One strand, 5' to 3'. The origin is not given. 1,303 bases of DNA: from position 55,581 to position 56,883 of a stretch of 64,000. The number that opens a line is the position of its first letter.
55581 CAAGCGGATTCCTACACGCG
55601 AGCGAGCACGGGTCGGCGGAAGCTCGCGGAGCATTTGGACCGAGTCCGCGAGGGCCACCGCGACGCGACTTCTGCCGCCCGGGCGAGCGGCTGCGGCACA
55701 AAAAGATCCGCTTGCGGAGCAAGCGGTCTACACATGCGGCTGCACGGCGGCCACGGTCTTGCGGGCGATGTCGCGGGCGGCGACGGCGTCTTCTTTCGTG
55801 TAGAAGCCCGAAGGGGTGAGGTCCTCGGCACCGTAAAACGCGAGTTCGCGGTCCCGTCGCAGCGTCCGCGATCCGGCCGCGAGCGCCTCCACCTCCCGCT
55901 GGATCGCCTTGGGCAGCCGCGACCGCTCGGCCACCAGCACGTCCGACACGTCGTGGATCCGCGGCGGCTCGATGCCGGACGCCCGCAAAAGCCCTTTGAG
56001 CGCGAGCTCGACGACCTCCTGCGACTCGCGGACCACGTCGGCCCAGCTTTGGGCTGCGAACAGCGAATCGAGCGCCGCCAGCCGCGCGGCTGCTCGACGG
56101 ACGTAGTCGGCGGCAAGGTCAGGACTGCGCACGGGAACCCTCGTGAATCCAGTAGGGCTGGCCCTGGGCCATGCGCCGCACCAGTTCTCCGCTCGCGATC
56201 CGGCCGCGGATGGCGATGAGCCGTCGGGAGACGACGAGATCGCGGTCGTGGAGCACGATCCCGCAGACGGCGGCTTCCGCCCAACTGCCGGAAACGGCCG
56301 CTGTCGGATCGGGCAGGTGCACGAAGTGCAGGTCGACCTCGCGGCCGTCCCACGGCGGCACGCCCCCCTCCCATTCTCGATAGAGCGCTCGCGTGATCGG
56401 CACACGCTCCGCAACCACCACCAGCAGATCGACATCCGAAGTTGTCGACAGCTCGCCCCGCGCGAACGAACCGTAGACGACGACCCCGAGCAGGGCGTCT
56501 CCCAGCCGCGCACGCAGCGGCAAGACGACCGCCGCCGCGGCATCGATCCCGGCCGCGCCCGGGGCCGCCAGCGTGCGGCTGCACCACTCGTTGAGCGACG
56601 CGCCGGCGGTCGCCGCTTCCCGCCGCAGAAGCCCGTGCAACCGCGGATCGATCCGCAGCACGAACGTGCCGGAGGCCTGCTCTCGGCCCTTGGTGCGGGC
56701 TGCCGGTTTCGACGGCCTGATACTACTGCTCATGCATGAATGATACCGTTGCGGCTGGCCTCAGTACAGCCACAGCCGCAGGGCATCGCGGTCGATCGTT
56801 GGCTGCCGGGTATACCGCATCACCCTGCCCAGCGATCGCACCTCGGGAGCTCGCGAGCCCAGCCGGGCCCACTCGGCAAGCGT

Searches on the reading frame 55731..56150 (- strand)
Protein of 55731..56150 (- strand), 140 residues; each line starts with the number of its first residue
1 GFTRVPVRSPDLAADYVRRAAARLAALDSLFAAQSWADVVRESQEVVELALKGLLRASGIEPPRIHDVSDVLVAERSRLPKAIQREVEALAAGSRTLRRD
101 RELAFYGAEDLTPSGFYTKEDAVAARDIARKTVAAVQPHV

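Call 36: search_protein_families(library=pfam, proteins=[window:55731-56150:-], max_evalue=0.001)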
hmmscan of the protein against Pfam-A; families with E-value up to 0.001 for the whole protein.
window:55731-56150:- (140 aa): 1 family
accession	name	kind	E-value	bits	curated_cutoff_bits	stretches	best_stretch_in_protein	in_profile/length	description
PF05168.19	HEPN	-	4.1e-15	56.4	22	1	14-135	2-113/117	HEPN domain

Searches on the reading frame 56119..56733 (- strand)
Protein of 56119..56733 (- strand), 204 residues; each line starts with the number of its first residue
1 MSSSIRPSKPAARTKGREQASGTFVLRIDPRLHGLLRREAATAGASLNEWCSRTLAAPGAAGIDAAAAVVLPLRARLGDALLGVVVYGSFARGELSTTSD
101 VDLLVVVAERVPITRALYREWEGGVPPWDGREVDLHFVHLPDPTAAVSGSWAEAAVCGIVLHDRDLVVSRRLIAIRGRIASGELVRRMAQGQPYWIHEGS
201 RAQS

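Call 36: search_protein_families(library=pfam, proteins=[window:56122-56733:-], max_evalue=0.001)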
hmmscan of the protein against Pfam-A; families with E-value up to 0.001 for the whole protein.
window:56122-56733:- (204 aa): 3 families
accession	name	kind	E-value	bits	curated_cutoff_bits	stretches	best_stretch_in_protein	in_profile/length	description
PF01909.29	NTP_transf_2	-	2e-09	38.2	21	1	82-137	15-73/93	Nucleotidyltransferase domain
PF05534.18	HicB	-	8.1e-09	35.7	21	1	19-55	15-51/51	HicB family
PF18765.7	Polbeta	-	4.5e-06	27.2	26.9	1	82-121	14-55/93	Polymerase beta, Nucleotidyltransferase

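Call 48: find_encoding_contigs(protein=window:56119-56733:-, flank=3000, max_places=10)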
Protein window:56119-56733:- (204 aa): 21 contigs read that carry it; 10 places shown.
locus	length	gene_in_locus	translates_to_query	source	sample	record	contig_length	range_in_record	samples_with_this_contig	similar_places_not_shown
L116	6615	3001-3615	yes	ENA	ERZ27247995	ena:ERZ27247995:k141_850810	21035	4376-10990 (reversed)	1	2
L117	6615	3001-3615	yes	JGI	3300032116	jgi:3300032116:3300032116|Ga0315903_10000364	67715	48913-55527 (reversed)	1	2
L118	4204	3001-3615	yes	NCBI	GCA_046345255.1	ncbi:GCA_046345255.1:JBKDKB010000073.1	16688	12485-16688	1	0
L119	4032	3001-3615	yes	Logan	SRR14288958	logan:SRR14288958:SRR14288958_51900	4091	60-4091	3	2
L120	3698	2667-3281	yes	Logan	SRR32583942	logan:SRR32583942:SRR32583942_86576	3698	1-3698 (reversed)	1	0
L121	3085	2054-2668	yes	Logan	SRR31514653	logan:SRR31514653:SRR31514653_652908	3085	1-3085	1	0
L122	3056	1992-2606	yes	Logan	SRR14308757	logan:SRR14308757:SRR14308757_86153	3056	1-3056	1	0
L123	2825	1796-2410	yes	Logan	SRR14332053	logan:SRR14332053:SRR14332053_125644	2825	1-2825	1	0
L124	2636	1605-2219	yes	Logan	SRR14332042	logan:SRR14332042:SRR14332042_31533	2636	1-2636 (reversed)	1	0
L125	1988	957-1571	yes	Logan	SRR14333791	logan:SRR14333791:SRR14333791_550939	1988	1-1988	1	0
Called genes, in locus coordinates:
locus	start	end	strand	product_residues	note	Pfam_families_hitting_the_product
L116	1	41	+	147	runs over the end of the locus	-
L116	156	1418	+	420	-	PF02684:LpxB, PF13439:Glyco_transf_4 (weak)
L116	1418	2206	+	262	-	PF02163:Peptidase_M50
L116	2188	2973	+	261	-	-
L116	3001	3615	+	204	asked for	PF05534:HicB, PF01909:NTP_transf_2, PF18765:Polbeta (weak)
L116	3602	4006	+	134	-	PF05168:HEPN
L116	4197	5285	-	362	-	PF01883:FeS_assembly_P, PF01656:CbiA, PF09140:MipZ (weak), PF10609:ParA, PF13614:AAA_31 (weak)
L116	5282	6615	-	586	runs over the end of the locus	PF00361:Proton_antipo_M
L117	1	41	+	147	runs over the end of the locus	-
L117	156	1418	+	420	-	PF02684:LpxB, PF13439:Glyco_transf_4 (weak)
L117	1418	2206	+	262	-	PF02163:Peptidase_M50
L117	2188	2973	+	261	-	-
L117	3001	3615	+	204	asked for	PF05534:HicB, PF01909:NTP_transf_2, PF18765:Polbeta (weak)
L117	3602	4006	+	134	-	PF05168:HEPN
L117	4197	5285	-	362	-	PF01883:FeS_assembly_P, PF01656:CbiA, PF09140:MipZ (weak), PF10609:ParA, PF13614:AAA_31 (weak)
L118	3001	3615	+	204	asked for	PF05534:HicB, PF01909:NTP_transf_2, PF18765:Polbeta (weak)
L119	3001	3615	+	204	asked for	PF05534:HicB, PF01909:NTP_transf_2, PF18765:Polbeta (weak)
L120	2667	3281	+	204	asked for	PF05534:HicB, PF01909:NTP_transf_2, PF18765:Polbeta (weak)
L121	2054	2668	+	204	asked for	PF05534:HicB, PF01909:NTP_transf_2, PF18765:Polbeta (weak)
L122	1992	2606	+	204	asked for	PF05534:HicB, PF01909:NTP_transf_2, PF18765:Polbeta (weak)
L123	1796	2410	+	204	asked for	PF05534:HicB, PF01909:NTP_transf_2, PF18765:Polbeta (weak)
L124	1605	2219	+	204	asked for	PF05534:HicB, PF01909:NTP_transf_2, PF18765:Polbeta (weak)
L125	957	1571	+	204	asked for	PF05534:HicB, PF01909:NTP_transf_2, PF18765:Polbeta (weak)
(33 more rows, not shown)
